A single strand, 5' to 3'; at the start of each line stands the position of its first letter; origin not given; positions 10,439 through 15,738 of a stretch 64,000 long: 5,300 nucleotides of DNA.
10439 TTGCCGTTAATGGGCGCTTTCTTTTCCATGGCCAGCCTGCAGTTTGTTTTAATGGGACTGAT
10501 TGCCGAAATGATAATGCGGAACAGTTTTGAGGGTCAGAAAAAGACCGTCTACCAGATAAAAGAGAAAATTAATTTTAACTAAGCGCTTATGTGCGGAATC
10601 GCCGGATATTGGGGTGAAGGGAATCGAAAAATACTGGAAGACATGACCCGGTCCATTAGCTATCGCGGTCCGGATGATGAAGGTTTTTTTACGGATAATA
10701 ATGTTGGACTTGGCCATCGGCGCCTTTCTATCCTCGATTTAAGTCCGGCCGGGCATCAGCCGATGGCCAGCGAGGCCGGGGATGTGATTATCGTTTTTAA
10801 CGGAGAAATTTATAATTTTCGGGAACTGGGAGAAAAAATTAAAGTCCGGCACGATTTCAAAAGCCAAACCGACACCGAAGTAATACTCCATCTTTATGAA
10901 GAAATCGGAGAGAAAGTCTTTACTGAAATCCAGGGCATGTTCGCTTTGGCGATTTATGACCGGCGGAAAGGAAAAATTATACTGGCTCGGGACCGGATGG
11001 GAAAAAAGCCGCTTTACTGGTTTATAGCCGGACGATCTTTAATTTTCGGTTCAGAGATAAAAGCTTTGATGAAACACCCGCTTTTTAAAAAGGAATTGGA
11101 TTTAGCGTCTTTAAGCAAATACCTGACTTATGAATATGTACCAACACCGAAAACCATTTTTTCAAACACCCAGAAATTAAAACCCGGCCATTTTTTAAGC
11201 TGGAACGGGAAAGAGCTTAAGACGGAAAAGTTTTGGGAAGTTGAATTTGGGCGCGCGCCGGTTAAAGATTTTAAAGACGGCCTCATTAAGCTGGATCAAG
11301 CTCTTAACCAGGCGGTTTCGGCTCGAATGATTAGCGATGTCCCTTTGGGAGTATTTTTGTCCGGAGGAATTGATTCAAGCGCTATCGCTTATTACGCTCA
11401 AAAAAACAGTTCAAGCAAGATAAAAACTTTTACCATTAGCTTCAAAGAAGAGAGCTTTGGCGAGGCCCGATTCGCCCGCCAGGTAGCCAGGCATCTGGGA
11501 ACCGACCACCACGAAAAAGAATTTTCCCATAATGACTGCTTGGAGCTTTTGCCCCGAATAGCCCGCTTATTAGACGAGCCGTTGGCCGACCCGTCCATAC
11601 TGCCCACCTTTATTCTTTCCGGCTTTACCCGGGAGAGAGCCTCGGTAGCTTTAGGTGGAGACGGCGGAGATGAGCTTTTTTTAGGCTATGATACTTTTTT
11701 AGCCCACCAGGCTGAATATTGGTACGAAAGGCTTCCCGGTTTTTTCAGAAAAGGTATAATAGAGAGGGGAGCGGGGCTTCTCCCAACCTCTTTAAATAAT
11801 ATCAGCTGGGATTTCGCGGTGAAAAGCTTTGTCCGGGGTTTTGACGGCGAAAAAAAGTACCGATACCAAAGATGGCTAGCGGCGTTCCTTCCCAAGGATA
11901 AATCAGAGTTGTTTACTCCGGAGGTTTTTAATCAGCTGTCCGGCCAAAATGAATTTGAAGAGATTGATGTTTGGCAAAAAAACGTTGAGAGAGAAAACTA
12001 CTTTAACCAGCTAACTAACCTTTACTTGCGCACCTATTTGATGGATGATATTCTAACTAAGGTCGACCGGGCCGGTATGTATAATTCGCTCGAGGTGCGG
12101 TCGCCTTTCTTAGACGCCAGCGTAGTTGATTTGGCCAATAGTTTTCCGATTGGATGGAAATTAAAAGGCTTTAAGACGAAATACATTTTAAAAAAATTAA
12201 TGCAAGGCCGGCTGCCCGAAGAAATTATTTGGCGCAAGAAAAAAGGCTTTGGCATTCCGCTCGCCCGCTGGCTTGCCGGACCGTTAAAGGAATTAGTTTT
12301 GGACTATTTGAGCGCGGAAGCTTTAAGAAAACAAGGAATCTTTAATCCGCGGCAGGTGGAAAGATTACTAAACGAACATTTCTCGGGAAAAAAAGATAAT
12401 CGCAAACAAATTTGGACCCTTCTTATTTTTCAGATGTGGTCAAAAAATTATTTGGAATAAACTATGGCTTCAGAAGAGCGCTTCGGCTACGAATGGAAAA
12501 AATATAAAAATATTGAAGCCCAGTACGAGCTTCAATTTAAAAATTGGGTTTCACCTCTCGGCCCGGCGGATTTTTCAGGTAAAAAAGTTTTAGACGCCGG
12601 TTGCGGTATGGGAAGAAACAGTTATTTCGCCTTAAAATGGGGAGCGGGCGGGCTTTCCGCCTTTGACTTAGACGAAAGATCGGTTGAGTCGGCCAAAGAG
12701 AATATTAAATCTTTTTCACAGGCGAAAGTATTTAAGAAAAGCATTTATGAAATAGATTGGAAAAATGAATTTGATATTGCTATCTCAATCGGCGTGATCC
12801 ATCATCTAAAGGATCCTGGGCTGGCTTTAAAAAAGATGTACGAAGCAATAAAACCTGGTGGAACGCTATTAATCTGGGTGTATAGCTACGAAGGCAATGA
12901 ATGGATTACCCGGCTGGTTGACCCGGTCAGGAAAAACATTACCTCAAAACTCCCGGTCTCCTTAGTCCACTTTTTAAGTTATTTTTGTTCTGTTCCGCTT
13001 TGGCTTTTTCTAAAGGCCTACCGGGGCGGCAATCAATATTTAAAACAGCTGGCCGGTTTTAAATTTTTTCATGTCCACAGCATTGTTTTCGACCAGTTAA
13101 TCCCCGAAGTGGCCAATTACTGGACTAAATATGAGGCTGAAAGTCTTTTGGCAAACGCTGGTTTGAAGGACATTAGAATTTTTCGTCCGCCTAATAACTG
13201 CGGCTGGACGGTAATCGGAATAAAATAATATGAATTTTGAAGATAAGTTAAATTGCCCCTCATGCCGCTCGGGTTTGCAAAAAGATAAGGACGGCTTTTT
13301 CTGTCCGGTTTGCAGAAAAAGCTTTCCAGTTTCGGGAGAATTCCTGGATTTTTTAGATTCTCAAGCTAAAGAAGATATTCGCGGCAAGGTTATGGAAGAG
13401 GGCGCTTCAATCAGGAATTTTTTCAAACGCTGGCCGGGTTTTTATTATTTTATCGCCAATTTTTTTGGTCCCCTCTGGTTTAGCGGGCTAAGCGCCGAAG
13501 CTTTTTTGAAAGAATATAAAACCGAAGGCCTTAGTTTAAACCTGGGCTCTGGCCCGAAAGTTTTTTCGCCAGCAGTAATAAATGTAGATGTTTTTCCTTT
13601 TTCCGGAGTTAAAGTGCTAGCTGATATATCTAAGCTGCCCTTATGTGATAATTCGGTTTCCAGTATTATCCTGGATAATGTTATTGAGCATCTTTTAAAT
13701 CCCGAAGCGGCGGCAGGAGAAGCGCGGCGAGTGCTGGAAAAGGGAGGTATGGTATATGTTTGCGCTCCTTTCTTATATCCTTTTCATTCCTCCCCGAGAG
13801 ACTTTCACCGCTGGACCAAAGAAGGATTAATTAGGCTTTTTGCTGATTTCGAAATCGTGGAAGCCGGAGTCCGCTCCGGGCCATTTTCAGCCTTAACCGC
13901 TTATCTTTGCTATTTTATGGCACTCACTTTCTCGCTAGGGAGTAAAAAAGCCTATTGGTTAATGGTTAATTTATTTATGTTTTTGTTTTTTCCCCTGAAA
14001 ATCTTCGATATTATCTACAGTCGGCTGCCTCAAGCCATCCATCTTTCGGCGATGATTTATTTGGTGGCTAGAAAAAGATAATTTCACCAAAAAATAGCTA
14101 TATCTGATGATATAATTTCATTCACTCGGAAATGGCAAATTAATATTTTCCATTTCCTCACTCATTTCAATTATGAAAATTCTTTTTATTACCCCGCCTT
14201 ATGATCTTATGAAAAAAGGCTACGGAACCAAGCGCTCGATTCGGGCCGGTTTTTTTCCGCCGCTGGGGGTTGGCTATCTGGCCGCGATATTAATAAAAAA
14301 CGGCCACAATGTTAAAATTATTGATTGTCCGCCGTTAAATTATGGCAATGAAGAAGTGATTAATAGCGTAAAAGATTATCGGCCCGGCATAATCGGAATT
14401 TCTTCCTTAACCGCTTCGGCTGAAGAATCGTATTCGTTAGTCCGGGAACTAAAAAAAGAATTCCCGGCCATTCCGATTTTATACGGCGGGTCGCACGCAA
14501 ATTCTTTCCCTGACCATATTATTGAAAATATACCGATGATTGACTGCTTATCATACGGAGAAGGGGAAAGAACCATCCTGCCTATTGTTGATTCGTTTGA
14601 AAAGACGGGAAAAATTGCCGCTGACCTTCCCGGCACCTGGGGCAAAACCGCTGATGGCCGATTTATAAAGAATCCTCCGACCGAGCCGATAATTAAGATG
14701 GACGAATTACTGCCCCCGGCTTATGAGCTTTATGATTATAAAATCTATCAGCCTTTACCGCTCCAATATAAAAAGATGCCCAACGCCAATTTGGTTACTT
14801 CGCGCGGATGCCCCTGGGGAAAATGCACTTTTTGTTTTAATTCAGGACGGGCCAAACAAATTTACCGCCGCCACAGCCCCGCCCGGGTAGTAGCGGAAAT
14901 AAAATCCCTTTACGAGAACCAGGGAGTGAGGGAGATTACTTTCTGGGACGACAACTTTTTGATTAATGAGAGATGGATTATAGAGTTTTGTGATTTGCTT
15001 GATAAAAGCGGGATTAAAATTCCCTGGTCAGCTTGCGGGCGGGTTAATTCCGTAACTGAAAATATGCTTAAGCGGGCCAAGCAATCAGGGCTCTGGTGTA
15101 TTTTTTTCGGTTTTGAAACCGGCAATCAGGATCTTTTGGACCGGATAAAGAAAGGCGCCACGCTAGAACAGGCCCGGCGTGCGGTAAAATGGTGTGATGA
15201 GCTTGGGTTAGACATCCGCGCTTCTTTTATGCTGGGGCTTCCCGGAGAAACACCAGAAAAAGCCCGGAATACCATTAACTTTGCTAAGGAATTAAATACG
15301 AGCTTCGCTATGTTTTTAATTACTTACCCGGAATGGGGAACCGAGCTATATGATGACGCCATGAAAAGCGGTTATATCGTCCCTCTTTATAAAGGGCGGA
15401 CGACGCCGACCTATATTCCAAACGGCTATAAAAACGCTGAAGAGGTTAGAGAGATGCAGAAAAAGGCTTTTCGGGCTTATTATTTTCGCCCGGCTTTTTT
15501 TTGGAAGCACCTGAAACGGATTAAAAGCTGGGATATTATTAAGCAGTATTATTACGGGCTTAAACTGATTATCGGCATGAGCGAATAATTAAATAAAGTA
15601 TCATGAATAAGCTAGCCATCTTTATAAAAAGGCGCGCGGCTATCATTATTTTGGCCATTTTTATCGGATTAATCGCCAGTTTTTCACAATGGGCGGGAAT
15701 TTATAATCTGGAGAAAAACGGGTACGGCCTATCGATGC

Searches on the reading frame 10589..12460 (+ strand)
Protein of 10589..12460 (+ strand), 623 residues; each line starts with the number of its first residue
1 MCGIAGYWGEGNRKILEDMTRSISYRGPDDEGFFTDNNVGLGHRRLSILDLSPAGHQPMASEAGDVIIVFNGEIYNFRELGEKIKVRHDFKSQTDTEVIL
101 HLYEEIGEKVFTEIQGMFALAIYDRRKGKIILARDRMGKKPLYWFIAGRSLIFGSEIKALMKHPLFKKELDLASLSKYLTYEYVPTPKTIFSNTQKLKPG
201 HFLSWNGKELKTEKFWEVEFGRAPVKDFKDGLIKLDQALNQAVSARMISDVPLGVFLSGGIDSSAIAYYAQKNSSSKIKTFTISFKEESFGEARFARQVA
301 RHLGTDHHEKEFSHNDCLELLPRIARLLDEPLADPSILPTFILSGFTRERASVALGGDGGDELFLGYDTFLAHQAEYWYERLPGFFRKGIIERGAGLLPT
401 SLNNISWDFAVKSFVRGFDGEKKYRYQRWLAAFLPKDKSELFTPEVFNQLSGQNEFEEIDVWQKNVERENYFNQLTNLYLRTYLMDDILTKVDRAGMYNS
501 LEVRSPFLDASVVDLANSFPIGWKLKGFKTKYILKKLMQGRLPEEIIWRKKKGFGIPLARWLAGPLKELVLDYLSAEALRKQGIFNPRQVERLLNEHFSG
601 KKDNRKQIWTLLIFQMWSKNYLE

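Call 19: search_protein_families(library=pfam, proteins=[window:10589-12460:+], max_evalue=0.00001)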
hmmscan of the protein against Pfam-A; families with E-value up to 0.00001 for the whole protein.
window:10589-12460:+ (623 aa): 4 families
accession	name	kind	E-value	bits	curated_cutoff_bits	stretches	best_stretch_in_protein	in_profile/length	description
PF00733.27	Asn_synthase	-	7.7e-100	335.4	21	1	234-618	1-353/354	Asparagine synthase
PF13522.11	GATase_6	-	5.7e-44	149.7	27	1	28-156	1-130/130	Glutamine amidotransferase domain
PF13537.11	GATase_7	-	8e-44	149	25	1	43-161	1-122/123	Glutamine amidotransferase domain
PF12481.13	DUF3700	-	1.3e-06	28.6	27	1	65-160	76-175/228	Aluminium induced protein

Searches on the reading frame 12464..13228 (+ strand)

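Call 19: search_protein_families(library=pfam, proteins=[window:12464-13228:+], max_evalue=0.00001)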
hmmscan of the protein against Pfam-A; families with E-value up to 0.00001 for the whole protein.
window:12464-13228:+ (254 aa): 9 families
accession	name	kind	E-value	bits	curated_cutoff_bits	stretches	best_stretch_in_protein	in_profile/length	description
PF13847.12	Methyltransf_31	-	7.7e-16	58.5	27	1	38-139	3-111/145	Methyltransferase domain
PF13649.12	Methyltransf_25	-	2.4e-14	54.2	27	1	42-133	1-97/97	Methyltransferase domain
PF08241.18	Methyltransf_11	-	6e-14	52.9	21.2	1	43-137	1-95/95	Methyltransferase domain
PF13489.12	Methyltransf_23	-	1.4e-13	51.3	27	1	21-142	5-121/164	Methyltransferase domain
PF08242.18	Methyltransf_12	-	2e-12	48.1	30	1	43-135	1-98/98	Methyltransferase domain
PF06325.19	PrmA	-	5.7e-07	29.7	22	1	38-108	161-232/296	Ribosomal protein L11 methyltransferase (PrmA)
PF03848.20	TehB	-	7.1e-07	29.3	20.4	1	39-137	31-132/193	Tellurite resistance protein TehB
PF05175.20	MTS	-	5.3e-06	26.6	23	1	39-117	32-113/170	Methyltransferase small domain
PF08003.17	Methyltransf_9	-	6.9e-06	25.7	23.8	1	35-146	112-226/315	Protein of unknown function (DUF1698)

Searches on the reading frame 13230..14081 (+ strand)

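Call 20: search_protein_families(library=pfam, proteins=[window:13230-14081:+], max_evalue=0.00001)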
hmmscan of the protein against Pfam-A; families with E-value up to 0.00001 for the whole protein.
window:13230-14081:+ (283 aa): 1 family
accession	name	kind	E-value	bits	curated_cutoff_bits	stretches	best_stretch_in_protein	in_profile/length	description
PF08241.18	Methyltransf_11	-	3.6e-08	34.4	21.2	1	129-176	47-94/95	Methyltransferase domain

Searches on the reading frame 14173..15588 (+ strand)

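Call 20: search_protein_families(library=pfam, proteins=[window:14173-15588:+], max_evalue=0.00001)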
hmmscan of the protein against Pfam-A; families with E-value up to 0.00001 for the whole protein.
window:14173-15588:+ (471 aa): 2 families
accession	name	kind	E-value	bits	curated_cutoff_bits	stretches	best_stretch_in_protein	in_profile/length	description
PF04055.27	Radical_SAM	-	1.7e-24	87.3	29.5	1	208-371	2-166/166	Radical SAM superfamily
PF02310.24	B12-binding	-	5.7e-20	71.8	32.1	1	26-134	10-116/121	B12 binding domain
